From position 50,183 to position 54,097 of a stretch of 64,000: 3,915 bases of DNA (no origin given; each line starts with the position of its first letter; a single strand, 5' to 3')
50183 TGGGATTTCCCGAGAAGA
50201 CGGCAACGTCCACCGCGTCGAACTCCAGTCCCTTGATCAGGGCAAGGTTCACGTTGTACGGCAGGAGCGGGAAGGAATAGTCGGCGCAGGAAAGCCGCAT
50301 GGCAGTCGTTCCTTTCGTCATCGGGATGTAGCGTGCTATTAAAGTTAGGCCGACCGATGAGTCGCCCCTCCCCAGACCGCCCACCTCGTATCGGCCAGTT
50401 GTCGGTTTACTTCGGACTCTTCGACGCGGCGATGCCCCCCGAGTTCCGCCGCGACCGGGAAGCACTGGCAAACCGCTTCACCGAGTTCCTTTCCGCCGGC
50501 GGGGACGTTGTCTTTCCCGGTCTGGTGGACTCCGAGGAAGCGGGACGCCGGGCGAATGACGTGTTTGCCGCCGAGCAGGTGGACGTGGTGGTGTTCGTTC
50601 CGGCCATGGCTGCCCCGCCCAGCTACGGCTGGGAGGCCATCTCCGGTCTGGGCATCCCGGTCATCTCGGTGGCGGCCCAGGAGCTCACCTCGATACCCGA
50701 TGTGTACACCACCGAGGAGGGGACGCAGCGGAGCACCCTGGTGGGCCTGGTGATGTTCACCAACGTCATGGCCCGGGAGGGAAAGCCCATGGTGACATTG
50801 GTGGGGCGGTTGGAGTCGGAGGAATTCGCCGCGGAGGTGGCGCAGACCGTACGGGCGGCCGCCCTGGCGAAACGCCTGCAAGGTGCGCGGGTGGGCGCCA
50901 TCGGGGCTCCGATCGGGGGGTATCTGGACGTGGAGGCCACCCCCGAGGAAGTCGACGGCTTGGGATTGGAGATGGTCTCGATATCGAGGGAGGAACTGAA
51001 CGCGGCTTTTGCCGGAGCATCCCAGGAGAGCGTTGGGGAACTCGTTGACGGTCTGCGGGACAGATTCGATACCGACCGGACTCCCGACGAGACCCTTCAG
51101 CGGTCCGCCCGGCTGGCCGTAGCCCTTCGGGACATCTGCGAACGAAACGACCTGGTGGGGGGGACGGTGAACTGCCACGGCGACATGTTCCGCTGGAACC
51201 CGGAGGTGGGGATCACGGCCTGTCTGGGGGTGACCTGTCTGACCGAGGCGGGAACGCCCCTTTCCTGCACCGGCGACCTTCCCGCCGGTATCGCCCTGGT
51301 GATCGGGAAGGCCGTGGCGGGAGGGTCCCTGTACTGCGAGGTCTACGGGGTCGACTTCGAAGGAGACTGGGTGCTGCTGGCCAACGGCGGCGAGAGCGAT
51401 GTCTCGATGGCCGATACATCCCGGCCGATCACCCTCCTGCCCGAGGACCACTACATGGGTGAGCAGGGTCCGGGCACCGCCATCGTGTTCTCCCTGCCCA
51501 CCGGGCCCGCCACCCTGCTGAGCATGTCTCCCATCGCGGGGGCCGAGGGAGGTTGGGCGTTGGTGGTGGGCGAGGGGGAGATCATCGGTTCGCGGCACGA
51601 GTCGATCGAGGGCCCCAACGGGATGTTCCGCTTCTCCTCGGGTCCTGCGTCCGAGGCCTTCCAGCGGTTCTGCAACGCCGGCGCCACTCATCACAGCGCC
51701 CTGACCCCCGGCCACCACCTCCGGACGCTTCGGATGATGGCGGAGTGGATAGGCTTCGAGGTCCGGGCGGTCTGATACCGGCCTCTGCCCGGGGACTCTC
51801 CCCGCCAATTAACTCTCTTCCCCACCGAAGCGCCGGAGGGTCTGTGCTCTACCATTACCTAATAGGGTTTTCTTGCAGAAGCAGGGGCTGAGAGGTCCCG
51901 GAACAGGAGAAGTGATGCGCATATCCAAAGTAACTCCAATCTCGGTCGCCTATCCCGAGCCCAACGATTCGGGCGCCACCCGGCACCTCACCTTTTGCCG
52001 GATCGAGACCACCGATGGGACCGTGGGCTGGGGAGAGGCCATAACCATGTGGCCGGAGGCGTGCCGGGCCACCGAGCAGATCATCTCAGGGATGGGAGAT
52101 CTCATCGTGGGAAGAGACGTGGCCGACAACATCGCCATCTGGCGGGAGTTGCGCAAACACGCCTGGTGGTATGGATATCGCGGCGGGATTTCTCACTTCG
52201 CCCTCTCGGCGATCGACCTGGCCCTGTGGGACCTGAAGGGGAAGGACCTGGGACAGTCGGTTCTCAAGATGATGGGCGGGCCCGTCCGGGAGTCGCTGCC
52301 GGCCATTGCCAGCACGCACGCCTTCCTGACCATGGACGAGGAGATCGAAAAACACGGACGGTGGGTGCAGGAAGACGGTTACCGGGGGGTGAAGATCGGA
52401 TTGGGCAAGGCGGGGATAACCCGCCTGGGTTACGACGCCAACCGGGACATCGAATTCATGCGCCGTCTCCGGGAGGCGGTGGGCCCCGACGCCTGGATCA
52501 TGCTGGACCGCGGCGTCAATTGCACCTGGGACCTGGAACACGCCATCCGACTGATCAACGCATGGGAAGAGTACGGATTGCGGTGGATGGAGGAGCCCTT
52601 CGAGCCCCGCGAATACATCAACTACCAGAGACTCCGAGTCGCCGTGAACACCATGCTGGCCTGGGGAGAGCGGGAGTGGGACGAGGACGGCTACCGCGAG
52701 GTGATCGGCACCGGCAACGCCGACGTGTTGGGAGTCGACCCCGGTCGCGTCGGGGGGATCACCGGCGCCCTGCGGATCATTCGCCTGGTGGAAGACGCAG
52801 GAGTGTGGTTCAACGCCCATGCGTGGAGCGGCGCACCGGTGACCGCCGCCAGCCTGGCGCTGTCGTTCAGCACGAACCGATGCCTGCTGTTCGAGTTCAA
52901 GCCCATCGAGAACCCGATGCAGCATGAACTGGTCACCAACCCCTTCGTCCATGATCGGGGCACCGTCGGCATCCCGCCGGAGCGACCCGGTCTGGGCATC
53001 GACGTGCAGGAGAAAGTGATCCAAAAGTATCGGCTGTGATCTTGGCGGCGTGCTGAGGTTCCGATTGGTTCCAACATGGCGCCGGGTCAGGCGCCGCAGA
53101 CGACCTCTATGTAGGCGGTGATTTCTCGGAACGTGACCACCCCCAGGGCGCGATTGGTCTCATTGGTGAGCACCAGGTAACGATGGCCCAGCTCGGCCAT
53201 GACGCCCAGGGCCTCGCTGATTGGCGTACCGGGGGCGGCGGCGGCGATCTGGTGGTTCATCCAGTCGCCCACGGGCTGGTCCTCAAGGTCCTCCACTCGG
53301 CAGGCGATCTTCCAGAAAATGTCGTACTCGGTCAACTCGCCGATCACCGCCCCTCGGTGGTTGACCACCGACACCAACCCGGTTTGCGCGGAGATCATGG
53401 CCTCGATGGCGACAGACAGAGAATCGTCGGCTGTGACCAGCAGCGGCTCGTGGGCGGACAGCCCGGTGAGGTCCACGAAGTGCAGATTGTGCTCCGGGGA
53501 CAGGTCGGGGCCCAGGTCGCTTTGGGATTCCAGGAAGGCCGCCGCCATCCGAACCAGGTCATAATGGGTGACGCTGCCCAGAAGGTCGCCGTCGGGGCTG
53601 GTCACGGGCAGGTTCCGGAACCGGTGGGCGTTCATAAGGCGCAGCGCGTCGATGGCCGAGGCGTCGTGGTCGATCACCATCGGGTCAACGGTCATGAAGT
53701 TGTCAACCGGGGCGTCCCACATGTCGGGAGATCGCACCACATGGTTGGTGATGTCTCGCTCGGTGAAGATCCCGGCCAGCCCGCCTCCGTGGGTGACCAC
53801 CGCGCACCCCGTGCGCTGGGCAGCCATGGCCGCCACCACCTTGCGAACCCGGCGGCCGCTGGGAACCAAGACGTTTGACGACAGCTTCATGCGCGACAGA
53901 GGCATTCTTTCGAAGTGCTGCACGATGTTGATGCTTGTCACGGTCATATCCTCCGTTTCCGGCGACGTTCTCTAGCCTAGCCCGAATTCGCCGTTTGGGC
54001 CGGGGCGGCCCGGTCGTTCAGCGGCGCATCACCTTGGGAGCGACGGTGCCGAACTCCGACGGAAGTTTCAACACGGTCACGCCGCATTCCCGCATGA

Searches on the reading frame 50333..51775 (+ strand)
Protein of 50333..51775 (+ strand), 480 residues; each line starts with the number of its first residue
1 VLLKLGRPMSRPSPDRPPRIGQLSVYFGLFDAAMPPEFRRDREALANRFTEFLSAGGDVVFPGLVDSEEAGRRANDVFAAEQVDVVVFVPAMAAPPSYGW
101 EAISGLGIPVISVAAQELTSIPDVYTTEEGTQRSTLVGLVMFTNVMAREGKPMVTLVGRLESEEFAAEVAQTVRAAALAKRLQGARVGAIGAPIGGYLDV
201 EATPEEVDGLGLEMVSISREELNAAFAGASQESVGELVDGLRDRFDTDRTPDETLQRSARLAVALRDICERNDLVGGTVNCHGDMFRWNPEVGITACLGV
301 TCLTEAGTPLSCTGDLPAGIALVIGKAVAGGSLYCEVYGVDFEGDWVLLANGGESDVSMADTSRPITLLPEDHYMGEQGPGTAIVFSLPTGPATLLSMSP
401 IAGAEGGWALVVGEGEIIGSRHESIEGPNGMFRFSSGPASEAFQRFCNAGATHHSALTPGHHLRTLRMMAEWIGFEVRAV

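Call 15: search_protein_families(library=pfam, proteins=[window:50333-51775:+], max_evalue=0.001)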
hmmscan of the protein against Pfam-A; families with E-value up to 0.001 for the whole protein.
window:50333-51775:+ (480 aa): 1 family
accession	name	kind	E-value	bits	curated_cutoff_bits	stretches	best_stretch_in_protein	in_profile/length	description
PF11762.14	Arabinose_Iso_C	-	1.2e-07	32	25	1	334-475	4-143/144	L-arabinose isomerase C-terminal domain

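Call 38: search_protein_families(library=ncbifam, proteins=[window:50333-51775:+], max_evalue=0.00001)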
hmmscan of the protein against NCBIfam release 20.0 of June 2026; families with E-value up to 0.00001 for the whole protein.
window:50333-51775:+ (480 aa): 2 families
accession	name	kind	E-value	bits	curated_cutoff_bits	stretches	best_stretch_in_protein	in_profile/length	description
NF048012.1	SlpQosIsomSftI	equivalog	7.4e-13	48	700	1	135-456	107-419/443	sulfoquinovose isomerase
NF002795.0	PRK02929.1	equivalog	2.9e-07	29.6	622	1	140-477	131-472/499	L-arabinose isomerase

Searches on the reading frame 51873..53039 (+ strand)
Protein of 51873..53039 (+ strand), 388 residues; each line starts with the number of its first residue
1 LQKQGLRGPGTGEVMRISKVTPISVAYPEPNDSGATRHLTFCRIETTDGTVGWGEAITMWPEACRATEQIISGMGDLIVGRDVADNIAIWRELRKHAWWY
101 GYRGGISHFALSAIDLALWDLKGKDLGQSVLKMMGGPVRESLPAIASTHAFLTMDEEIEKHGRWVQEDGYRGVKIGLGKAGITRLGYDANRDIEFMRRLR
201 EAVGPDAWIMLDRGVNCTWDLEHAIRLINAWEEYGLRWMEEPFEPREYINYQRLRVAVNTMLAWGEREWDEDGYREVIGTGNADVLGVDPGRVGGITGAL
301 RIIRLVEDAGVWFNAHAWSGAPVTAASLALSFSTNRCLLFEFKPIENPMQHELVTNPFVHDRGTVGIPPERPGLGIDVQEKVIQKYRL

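Call 15: search_protein_families(library=pfam, proteins=[window:51873-53039:+], max_evalue=0.001)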
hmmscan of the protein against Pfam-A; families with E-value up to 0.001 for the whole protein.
window:51873-53039:+ (388 aa): 2 families
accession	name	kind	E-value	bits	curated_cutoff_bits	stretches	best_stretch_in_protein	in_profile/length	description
PF13378.12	MR_MLE_C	-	7.5e-49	166.8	29.4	1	163-381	8-218/219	Enolase C-terminal domain-like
PF02746.21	MR_MLE_N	-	4.9e-17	62.7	22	1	35-135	24-117/117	Mandelate racemase / muconate lactonizing enzyme, N-terminal domain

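Call 38: search_protein_families(library=ncbifam, proteins=[window:51873-53039:+], max_evalue=0.00001)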
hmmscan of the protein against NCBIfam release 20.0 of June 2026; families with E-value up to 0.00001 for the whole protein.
window:51873-53039:+ (388 aa): 12 families
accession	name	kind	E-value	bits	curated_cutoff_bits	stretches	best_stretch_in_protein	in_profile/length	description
NF040790.2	glucon_galact_dh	equivalog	4.7e-44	150.8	750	1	15-387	1-370/390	bifunctional D-gluconate/D-galactonate dehydratase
NF010624.0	PRK14017.1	equivalog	1.4e-43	149.5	311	1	39-385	15-359/382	galactonate dehydratase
NF011968.0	PRK15440.1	equivalog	2.2e-36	125.6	393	1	43-381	63-386/395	L-rhamnonate dehydratase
NF047820.1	TalGalacDh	equivalog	2.8e-34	118.6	500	1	39-382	38-360/371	L-talarate/galactarate dehydratase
NF040866.1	AraD_Arch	equivalog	1.1e-32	113.5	650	1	40-387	35-370/372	arabinonate dehydratase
NF043051.1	ManoateDhtManD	equivalog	2.6e-29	102.3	550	2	36-184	14-157/403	D-mannonate dehydratase ManD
NF011654.0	PRK15072.1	subfamily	7e-29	100.9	430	2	36-184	14-157/404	D-galactonate dehydratase family protein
TIGR02534.1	mucon_cyclo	subfamily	1.3e-28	100.1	334.95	1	36-387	26-366/368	muconate/chloromuconate family cycloisomerase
TIGR01928.1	menC_lowGC_arch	equivalog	5e-15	55.3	200.65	1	30-311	14-276/325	o-succinylbenzoate synthase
NF043002.1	HProlDhtase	equivalog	4.1e-14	52.2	500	1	40-382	34-358/366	cis-3-hydroxy-L-proline dehydratase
NF002782.0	PRK02901.1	equivalog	4.5e-08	32.5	288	1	168-306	101-232/328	o-succinylbenzoate synthase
NF042940.1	racemase_DgcA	equivalog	5.9e-07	29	400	1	110-310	84-263/323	N-acetyl-D-Glu racemase DgcA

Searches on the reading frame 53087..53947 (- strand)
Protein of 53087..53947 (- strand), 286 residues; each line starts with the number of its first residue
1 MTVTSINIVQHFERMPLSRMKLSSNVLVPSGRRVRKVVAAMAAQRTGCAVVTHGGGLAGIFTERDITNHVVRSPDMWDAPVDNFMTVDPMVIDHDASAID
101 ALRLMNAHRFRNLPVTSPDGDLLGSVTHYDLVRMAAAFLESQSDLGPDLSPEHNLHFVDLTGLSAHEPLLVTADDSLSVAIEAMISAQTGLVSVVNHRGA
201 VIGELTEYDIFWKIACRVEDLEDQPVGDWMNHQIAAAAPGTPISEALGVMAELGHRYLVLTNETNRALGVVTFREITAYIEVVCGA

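Call 15: search_protein_families(library=pfam, proteins=[window:53087-53947:-], max_evalue=0.001)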
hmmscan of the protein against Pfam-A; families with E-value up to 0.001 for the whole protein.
window:53087-53947:- (286 aa): 1 family
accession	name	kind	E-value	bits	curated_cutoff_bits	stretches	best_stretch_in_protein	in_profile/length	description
PF00571.33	CBS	-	2.7e-34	117.7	24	3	81-134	1-54/57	CBS domain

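Call 38: search_protein_families(library=ncbifam, proteins=[window:53087-53947:-], max_evalue=0.00001)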
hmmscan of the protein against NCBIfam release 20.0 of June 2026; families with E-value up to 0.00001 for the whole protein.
window:53087-53947:- (286 aa): 18 families
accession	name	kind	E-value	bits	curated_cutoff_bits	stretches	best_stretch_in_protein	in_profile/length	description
NF041552.1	TF_PrdR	equivalog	2e-13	49.6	795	1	29-140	20-130/577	sigma-54 dependent transcriptional regulator PrdR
TIGR00393.1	kpsF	subfamily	2e-12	47.2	203.7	1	33-126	174-267/268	KpsF/GutQ family sugar-phosphate isomerase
NF053603.1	HhpR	exception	3.7e-11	42.8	520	0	170-251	73-154/282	CBS domain-containing high hydrostatic pressure regulator HhpR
NF008141.0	PRK10892.1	equivalog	3.1e-09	36.5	505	1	34-134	225-325/328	arabinose-5-phosphate isomerase KdsD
NF011442.0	PRK14869.1-4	equivalog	6.5e-09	34.8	400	1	81-135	72-126/543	putative manganese-dependent inorganic diphosphatase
TIGR01302.1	IMP_dehydrog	equivalog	1e-08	34.5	481.5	0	30-135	95-200/450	IMP dehydrogenase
NF011443.0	PRK14869.1-5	equivalog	2.2e-08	33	335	0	70-134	239-303/546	putative manganese-dependent inorganic diphosphatase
NF005869.0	PRK07807.1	equivalog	2.7e-08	33.3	549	0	21-135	95-204/479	GuaB1 family IMP dehydrogenase-related protein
NF011449.0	PRK14869.2-5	equivalog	2e-07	30.5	411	0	79-211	67-202/451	putative manganese-dependent inorganic diphosphatase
NF053704.1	TransRegCcpNBacil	equivalog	2.6e-07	30.2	260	0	23-118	82-180/208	transcriptional regulator CcpN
NF053863.1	DS11_antiphage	equivalog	3.8e-07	29.5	260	0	165-277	82-189/305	CBS domain-containing anti-phage protein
NF011440.0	PRK14869.1-2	equivalog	5.1e-07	28.7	746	0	88-145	76-130/541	putative manganese-dependent inorganic diphosphatase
NF008581.0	PRK11543.1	equivalog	5.2e-07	29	481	1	37-132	218-316/321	arabinose-5-phosphate isomerase GutQ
NF011446.0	PRK14869.2-2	equivalog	1.1e-06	27.4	601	0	81-131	78-128/576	putative manganese-dependent inorganic diphosphatase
NF011447.0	PRK14869.2-3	equivalog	1.4e-06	27.2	522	0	85-135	74-124/540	putative manganese-dependent inorganic diphosphatase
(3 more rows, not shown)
